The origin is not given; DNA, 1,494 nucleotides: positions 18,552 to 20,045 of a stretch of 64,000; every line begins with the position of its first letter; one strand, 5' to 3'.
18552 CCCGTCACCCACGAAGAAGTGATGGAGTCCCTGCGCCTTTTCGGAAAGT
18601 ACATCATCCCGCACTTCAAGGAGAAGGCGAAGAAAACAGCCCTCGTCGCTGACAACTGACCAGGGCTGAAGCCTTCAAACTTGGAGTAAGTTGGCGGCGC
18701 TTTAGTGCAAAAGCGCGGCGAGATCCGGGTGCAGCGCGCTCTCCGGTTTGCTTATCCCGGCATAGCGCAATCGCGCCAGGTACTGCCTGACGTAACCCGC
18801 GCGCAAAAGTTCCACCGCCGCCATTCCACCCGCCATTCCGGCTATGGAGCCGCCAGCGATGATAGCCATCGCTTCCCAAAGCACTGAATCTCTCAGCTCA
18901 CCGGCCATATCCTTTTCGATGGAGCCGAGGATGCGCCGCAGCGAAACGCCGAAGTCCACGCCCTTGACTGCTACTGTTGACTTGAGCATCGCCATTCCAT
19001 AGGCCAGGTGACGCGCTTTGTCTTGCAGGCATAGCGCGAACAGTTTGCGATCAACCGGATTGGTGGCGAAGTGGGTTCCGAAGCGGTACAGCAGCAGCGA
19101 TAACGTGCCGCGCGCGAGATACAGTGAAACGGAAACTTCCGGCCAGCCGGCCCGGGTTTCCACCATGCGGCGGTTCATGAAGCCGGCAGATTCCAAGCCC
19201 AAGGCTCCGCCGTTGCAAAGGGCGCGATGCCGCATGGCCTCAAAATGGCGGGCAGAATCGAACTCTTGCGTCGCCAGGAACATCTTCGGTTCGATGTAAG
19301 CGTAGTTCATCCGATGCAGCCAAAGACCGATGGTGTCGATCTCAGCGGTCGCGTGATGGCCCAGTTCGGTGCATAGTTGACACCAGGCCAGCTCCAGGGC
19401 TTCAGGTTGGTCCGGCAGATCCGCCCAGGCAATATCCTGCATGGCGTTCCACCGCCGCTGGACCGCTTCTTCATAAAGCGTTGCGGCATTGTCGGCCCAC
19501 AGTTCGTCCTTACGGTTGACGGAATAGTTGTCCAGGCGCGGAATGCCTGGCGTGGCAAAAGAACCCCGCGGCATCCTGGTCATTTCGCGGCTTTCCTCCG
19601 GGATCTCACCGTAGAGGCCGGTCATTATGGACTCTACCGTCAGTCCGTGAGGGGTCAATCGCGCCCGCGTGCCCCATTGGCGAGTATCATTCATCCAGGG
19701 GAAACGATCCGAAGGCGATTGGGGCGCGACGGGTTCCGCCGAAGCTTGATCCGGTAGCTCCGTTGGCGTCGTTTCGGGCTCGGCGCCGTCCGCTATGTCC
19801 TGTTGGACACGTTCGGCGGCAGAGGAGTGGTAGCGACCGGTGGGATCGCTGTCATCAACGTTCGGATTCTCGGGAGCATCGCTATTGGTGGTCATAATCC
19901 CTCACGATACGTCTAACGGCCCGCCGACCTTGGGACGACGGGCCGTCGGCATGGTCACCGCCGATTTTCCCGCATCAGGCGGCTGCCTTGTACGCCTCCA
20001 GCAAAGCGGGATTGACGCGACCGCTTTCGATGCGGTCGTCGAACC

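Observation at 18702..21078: Paralogous ferritin-like pair: one canonical diiron protein and one partner lacking all four carboxylate ligands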

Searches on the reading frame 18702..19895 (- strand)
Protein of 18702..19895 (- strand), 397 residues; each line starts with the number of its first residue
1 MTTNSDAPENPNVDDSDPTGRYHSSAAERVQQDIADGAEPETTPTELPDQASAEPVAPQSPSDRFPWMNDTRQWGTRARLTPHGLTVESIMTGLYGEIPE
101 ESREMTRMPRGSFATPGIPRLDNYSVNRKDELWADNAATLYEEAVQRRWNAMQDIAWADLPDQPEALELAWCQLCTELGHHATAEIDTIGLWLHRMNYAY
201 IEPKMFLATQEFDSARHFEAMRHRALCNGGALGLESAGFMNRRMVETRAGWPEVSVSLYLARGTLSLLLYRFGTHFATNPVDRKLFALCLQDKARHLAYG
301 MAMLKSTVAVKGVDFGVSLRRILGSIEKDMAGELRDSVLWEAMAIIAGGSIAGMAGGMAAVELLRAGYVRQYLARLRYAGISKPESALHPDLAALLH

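Call 5: search_protein_families(library=pfam, proteins=[window:18702-19895:-], max_evalue=1)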
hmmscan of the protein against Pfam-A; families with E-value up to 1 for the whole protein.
window:18702-19895:- (397 aa): 0 families

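Call 6: search_protein_families(library=ncbifam, proteins=[window:18702-19895:-], max_evalue=1)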
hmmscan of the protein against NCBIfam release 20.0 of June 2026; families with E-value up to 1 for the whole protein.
window:18702-19895:- (397 aa): 1 family
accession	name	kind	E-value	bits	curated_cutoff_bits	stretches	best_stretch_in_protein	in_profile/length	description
NF006200.0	PRK08326.1-3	equivalog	0.19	10.9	194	0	133-222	27-121/321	R2-like ligand-binding oxidase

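Call 12: find_homologous_proteins(query=window:18702-19895:-)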
Query window:18702-19895:- (397 aa): 284 proteins with E <= 0.001 among 8000 candidates; the best 120 are listed.
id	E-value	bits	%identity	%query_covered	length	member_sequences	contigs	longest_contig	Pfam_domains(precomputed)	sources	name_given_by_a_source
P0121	2.5e-267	904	99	100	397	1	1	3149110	-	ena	-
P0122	9.6e-252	853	93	99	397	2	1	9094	-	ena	-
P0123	3.5e-250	848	93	100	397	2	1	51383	-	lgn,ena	-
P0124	2.4e-249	845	92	100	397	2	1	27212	-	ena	-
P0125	2.0e-246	836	91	100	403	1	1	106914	-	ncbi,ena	-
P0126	4.5e-246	834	91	100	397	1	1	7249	-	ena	-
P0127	1.2e-244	830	90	100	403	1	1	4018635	-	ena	-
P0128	2.1e-237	806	88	100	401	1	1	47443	-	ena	-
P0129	7.4e-237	804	88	100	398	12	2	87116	-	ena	-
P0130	1.4e-236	803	87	100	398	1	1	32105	-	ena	-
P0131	1.4e-230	783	86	100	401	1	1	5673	-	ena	-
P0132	7.4e-228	774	86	100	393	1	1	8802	-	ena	-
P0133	3.8e-226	769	83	100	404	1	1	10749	-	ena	-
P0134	8.1e-223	758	84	99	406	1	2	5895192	-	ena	-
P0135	7.5e-220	748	81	100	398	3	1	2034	-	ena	-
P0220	1.0e-183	629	69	100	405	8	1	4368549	-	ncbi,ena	-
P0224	2.8e-127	443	55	91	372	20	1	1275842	-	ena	-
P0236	4.7e-121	423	50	94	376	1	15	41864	-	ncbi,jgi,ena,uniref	ncbi:uncharacterized protein METZ01_LOCUS22912 [marine metagenome]|uniref:Ferritin-like domain-conta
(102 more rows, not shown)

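Call 13: search_solved_structures(query=window:18702-19895:-, max_evalue=10, show_alignments=2)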
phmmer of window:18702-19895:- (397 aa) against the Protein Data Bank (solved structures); distinct sequences matched with E-value up to 10: 0.

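Call 14: find_encoding_contigs(protein=P0220, flank=8000, max_places=2)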
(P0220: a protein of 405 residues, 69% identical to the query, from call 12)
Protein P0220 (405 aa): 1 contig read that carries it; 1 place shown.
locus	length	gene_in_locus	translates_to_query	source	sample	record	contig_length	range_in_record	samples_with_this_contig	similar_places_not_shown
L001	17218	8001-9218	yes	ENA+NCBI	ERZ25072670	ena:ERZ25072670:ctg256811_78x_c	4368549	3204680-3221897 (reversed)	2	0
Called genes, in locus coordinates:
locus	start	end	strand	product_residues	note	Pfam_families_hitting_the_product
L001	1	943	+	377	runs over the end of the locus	PF07394:DUF1501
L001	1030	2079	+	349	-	PF08450:SGL (faint), PF13449:Phytase-like (faint), PF24684:Vgb_lyase (faint), PF17170:DUF5128 (faint), PF01436:NHL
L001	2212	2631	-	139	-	PF22636:FlK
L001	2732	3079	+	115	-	-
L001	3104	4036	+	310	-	PF02729:OTCace_N, PF00185:OTCace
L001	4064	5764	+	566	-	PF00009:GTP_EFTU, PF01926:MMR_HSR1, PF02421:FeoB_N, PF04548:AIG1 (weak), PF01926:MMR_HSR1, PF02421:FeoB_N, PF00009:GTP_EFTU, PF14714:KH_dom-like, +4 more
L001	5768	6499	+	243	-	PF02660:G3P_acyltransf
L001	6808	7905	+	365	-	-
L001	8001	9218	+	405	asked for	-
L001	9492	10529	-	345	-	PF08240:ADH_N, PF00107:ADH_zinc_N, PF13602:ADH_zinc_N_2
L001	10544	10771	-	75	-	-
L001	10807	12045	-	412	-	PF01743:PolyA_pol, PF12627:PolyA_pol_RNAbd (weak)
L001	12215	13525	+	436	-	PF03050:DDE_Tnp_IS66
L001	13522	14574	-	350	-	PF01609:DDE_Tnp_1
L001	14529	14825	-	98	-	PF13808:DDE_Tnp_1_assoc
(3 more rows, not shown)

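Call 15: find_encoding_contigs(protein=P0224, flank=8000, max_places=2)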
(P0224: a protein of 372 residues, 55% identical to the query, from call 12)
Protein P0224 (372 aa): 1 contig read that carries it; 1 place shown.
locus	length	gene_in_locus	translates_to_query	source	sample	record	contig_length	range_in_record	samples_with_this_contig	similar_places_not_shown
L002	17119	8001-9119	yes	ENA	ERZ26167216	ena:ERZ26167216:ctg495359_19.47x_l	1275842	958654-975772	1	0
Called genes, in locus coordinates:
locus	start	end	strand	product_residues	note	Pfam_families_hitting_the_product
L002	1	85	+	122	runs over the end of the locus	PF01329:Pterin_4a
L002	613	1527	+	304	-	PF00145:DNA_methylase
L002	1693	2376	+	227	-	PF09549:RE_Bpu10I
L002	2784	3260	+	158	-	PF12802:MarR_2, PF01047:MarR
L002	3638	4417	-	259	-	PF01863:YgjP-like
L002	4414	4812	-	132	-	PF01850:PIN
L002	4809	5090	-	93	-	PF02604:PhdYeFM_antitox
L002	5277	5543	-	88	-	-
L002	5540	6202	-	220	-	-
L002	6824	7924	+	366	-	-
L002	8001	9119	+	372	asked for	-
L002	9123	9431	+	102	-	PF09723:Zn_ribbon_8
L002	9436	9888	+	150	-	-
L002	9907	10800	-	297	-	PF12911:OppC_N, PF00528:BPD_transp_1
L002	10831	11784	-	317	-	PF19300:BPD_transp_1_N, PF00528:BPD_transp_1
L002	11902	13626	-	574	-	PF00496:SBP_bac_5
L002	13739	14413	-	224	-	PF03328:HpcH_HpaI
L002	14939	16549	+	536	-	PF03235:GmrSD_N, PF01844:HNH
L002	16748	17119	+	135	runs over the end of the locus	PF01527:HTH_Tnp_1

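Call 16: find_encoding_contigs(protein=P0236, flank=8000, max_places=3)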
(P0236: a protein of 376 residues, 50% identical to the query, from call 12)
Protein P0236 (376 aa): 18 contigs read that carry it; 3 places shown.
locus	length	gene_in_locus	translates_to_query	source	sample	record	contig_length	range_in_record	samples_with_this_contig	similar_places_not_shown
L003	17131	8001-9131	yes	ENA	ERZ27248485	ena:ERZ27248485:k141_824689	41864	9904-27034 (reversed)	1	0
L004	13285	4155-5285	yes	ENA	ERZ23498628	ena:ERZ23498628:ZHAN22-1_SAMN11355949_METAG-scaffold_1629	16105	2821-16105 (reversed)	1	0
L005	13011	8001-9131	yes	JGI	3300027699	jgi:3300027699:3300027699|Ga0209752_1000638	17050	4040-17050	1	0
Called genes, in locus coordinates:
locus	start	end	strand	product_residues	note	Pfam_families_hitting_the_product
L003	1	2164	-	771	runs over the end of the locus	PF01315:Ald_Xan_dh_C, PF02738:MoCoBD_1, PF20256:MoCoBD_2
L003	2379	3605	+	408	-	PF05977:MFS_3, PF07690:MFS_1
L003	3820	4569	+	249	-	PF00561:Abhydrolase_1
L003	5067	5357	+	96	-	PF24696:UGSC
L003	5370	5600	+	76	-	PF24696:UGSC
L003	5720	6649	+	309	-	-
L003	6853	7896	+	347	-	-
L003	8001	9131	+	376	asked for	-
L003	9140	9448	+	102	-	PF09723:Zn_ribbon_8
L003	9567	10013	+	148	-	-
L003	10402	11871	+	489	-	PF13428:TPR_14 (faint), PF14559:TPR_19 (faint)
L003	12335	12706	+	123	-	PF07366:SnoaL (weak), PF12680:SnoaL_2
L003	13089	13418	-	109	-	PF00085:Thioredoxin, PF13098:Thioredoxin_2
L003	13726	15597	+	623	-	PF05958:tRNA_U5-meth_tr, PF02545:Maf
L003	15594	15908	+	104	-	PF02416:TatA_B_E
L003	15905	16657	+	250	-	PF00902:TatC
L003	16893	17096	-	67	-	PF02416:TatA_B_E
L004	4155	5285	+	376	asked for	-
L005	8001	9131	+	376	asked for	-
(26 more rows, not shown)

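Call 20: search_solved_structures(query=A2, max_evalue=10, show_alignments=2)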
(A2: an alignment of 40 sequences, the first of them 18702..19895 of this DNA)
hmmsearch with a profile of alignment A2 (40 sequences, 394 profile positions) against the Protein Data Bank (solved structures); distinct sequences matched with E-value up to 10: 2.
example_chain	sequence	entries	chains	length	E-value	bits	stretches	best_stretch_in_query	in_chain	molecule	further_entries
9u78_A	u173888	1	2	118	1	11.4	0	323-369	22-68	Single Chain Protein of De Novo Designed Helix Bundles-4EH2 with KDPV Loop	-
7old_C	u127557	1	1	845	2.1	10.4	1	67-97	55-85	Elongation factor 2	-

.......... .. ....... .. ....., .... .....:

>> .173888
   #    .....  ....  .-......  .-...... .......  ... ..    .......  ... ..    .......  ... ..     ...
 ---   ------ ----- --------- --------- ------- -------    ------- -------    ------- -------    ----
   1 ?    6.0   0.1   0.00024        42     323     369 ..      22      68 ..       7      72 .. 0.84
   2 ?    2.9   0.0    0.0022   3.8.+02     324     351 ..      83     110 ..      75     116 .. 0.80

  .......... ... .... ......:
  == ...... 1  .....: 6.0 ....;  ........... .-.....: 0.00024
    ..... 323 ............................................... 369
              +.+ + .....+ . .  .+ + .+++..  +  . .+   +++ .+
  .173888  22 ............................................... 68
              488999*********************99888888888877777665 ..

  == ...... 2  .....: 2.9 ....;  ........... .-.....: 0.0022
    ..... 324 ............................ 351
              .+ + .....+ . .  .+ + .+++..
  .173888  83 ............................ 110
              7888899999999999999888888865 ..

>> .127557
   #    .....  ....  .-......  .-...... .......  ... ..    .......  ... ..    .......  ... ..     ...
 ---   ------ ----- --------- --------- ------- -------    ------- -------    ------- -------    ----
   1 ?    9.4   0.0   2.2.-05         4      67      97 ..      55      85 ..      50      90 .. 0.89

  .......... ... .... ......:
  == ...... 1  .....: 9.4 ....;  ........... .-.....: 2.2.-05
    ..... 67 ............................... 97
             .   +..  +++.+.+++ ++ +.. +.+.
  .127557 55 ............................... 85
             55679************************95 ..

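Call 25: search_protein_families(library=pfam, proteins=[L003:9567-10013:+, L003:5720-6649:+, L003:9140-9448:+, L002:9436-9888:+, L003:10402-11871:+], max_evalue=1)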
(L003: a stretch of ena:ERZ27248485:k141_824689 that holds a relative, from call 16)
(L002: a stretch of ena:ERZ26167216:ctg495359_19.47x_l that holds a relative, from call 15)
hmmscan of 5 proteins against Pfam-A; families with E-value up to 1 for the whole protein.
L003:9567-10013:+ (148 aa): 0 families

L003:5720-6649:+ (309 aa): 1 family
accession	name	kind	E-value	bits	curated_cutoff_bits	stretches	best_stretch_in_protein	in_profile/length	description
PF00765.23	Autoind_synth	-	0.08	12.9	24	1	159-230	84-160/183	Autoinducer synthase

L003:9140-9448:+ (102 aa): 6 families
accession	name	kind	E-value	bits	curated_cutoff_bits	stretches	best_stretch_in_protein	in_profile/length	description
PF09723.15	Zn_ribbon_8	-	3.6e-11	43.3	34.4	1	1-42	1-41/41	Zinc ribbon domain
PF12760.12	Zn_ribbon_IS1595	-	0.079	13.4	25.4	1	7-34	20-44/46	Transposase zinc-ribbon domain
PF23225.1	zf-C2H2_7th_ZNF462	-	0.11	12.7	27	0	6-14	5-13/42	Zinc finger protein 462, seventh C2H2 zinc finger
PF06676.16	DUF1178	-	0.18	12.6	31.6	1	3-63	3-68/147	Protein of unknown function (DUF1178)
PF01155.25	HypA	-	0.23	12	28.9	1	5-43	70-102/112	Hydrogenase/urease nickel incorporation, metallochaperone, hypA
PF13247.11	Fer4_11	-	0.24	12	26.2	1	29-66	9-47/100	4Fe-4S dicluster domain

L002:9436-9888:+ (150 aa): 0 families

L003:10402-11871:+ (489 aa): 11 families
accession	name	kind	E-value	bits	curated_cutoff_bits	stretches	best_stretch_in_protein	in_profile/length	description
PF14559.12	TPR_19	-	1.3e-10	41.9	25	1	180-239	3-62/68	Tetratricopeptide repeat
PF13428.12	TPR_14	-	6.8e-07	29.8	23.5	0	411-447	7-42/44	Tetratricopeptide repeat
PF07719.23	TPR_2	-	5.4e-05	23.5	27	0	248-266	9-27/34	Tetratricopeptide repeat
PF12895.13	ANAPC3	-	0.00011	22.8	27.2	1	181-263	2-79/82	Anaphase-promoting complex, cyclosome, subunit 3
PF13431.12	TPR_17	-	0.00018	22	24.4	0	193-217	4-28/34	Tetratricopeptide repeat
PF00515.34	TPR_1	-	0.0024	18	27.8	0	249-263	17-31/34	Tetratricopeptide repeat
PF13414.12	TPR_11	-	0.0031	17.6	26.8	0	178-216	4-42/42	TPR repeat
PF13176.12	TPR_7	-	0.0047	17.4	27.9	0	411-439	5-33/36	Tetratricopeptide repeat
PF13432.12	TPR_16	-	0.0079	17.1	32.7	1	414-474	6-63/65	Tetratricopeptide repeat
PF07721.20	TPR_4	-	0.033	15.2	27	0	411-428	7-24/26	Tetratricopeptide repeat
PF13424.12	TPR_12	-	0.047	14.3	30.1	0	183-217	25-60/77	Tetratricopeptide repeat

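Call 34: predict_structure(alignment_id=A2)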
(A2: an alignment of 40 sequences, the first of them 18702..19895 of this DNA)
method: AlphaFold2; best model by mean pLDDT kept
length: 397 residues; sequences in the alignment: 40
mean_pLDDT: 73.6   pTM: 0.69
mean pLDDT of the five models: 73.6, 71.6, 70.4, 68.8, 65.9
residues with pLDDT >= 90: 167; 70-90: 88; 50-70: 28; < 50: 114
segments of 3 or more residues with pLDDT < 50: 1-59, 62-78, 91-116, 118-127
pLDDT, mean of each block of 10 residues (from residue 1): 34 35 31 34 31 41 44 41 54 45 45 45 46 66 79 93 94 96 93 69 81 95 93 87 85 90 97 97 97 91 86 84 93 92 97 96 96 93 89 92
secondary structure, 60 per line:
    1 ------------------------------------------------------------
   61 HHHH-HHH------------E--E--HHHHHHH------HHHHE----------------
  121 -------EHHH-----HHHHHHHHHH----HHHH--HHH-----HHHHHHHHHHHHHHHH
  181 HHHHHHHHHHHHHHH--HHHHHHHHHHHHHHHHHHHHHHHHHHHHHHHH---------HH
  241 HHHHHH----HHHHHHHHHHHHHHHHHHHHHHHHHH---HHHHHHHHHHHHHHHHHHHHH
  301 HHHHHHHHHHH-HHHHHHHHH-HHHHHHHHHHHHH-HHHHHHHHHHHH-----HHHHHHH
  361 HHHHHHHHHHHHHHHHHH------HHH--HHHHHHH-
elements in order: H61-64 H87-93 H100-103 H137-146 H151-154 H165-195 H198-229 H239-246 H251-276 H280-311 H313-321 H323-335 H337-348 H354-378 H390-396

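Call 43: search_solved_structures(query=A3, max_evalue=10, show_alignments=2)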
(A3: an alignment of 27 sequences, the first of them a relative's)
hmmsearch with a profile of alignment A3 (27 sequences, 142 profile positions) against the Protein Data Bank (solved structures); distinct sequences matched with E-value up to 10: 5.
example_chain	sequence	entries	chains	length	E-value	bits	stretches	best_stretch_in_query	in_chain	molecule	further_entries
1z0p_A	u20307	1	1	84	0.14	15.4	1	91-129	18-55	hypothetical protein SPy1572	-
3sl2_A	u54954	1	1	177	0.26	14.5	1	46-111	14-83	Sensor histidine kinase yycG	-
2cx7_A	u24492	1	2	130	0.4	13.9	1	8-82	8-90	Sterol carrier protein 2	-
1wfr_A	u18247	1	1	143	0.51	13.5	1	8-82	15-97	Hypothetical Protein TT1886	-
1h1y_A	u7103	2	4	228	1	12.5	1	64-87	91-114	D-RIBULOSE-5-PHOSPHATE 3-EPIMERASE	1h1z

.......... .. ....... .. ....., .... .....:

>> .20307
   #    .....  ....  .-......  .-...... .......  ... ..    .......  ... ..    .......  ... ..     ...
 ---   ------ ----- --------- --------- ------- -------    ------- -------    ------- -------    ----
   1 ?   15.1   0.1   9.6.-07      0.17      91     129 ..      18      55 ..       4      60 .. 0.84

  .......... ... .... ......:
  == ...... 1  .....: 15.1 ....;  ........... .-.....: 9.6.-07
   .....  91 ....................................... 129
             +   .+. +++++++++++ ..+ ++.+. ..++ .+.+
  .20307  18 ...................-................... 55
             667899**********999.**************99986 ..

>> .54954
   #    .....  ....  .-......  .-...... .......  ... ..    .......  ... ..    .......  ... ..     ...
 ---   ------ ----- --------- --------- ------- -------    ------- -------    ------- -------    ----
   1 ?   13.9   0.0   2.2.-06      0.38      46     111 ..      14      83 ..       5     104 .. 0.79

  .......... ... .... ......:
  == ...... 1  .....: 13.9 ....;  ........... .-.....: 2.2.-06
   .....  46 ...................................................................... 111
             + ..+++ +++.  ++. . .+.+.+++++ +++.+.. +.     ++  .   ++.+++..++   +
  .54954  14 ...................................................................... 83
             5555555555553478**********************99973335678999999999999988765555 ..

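Call 60: find_homologous_proteins(query=A3, max_evalue=0.001)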
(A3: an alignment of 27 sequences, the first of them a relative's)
Query A3 (27 sequences) (148 aa, profile of the alignment): 818 proteins with E <= 0.001 among 5268 candidates; the best 120 are listed.
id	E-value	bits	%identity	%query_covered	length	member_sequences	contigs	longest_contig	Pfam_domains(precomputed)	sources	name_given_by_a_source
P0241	9.2e-58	212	80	100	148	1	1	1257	-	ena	-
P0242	1.1e-57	212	68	99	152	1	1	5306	-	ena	-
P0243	1.5e-57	211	66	97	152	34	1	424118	-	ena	-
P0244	2.4e-57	211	66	100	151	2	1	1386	-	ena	-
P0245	2.9e-57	211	68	100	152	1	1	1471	-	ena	-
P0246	2.9e-57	211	68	100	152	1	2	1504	-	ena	-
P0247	3.1e-57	210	72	95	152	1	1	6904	-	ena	-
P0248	3.1e-57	210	70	96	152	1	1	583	-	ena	-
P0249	4.0e-57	210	69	96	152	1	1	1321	-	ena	-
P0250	4.7e-57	210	71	95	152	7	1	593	-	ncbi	-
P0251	5.1e-57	210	70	96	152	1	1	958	-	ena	-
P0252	5.3e-57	210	72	95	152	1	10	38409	-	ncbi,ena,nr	ncbi:MAG: hypothetical protein J4O03_07260 [Chloroflexi bacterium]|nr:hypothetical protein [Chlorofl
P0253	6.0e-57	210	70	95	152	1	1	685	-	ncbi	-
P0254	6.1e-57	209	69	97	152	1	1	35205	-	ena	-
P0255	6.7e-57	209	84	100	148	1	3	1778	-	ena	-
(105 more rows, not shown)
